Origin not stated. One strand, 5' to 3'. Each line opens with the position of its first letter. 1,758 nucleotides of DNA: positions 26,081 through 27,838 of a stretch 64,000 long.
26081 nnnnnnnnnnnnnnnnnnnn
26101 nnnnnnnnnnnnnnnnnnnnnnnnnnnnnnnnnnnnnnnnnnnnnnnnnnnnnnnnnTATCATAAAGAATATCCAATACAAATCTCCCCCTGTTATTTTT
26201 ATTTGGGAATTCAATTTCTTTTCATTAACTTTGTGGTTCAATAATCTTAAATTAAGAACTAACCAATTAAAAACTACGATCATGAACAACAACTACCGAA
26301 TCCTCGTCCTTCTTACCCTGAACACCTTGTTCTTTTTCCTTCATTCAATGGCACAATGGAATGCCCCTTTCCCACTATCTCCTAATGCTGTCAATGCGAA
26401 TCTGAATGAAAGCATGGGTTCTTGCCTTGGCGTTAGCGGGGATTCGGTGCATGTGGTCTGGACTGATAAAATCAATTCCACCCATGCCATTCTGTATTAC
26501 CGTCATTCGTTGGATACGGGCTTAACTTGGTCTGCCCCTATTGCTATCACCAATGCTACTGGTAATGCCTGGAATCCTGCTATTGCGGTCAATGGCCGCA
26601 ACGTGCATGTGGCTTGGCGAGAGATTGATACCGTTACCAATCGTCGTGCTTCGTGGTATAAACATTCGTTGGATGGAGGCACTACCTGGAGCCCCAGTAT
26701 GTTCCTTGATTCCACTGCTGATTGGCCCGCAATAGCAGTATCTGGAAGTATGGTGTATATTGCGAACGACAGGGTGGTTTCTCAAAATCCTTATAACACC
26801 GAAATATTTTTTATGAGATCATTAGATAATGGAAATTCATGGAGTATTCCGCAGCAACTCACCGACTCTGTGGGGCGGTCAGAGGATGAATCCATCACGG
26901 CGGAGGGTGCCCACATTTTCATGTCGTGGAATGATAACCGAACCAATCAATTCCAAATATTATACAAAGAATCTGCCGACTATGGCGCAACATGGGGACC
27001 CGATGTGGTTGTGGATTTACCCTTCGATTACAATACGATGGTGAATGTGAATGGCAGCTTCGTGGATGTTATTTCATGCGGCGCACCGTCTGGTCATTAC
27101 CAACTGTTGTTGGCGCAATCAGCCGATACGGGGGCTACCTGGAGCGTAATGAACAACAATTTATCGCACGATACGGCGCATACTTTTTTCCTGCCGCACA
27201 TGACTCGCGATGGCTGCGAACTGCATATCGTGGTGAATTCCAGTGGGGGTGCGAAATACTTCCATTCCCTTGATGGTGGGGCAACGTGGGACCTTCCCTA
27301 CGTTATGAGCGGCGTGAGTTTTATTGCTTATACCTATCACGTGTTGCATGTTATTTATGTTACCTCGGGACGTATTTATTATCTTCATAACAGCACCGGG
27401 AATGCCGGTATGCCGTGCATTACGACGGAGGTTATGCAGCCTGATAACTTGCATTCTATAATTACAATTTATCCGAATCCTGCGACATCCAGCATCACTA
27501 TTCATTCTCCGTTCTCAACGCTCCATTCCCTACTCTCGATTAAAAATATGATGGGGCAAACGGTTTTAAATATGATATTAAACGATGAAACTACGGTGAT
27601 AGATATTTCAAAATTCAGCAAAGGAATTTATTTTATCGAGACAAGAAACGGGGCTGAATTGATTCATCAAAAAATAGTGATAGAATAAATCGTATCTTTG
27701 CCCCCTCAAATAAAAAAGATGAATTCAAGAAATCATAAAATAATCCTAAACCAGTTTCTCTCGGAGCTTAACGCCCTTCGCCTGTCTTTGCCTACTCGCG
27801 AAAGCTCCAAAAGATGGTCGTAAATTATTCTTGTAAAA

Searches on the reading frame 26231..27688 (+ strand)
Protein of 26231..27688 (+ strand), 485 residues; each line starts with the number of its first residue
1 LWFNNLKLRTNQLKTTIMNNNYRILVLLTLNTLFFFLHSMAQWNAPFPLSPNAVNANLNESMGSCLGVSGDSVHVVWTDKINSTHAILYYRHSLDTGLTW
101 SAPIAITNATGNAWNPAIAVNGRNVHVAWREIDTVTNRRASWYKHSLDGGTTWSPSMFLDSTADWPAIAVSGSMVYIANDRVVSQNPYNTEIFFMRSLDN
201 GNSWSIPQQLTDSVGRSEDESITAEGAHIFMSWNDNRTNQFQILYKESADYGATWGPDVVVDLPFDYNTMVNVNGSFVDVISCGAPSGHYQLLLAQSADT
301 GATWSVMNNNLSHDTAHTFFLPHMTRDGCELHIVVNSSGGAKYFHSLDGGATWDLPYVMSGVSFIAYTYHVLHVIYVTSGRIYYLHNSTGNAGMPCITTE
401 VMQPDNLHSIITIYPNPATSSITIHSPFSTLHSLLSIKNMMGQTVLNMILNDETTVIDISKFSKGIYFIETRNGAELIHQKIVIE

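Call 44: search_protein_families(library=pfam, proteins=[window:26231-27688:+])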
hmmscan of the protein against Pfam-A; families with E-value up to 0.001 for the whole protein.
window:26231-27688:+ (485 aa): 4 families
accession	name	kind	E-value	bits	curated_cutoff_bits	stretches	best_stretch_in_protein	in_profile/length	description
PF18962.6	Por_Secre_tail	-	8.6e-14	52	27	1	413-484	1-75/75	Secretion system C-terminal sorting domain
PF13088.12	BNR_2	-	9.4e-11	42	31.4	1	39-234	28-228/277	BNR repeat-like domain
PF02012.26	BNR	-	1.6e-06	27.7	27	0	145-155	2-12/12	BNR/Asp-box repeat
PF24316.1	Tli3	-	0.00055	20.7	27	0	137-184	80-127/129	T6SS Tli3 immunity protein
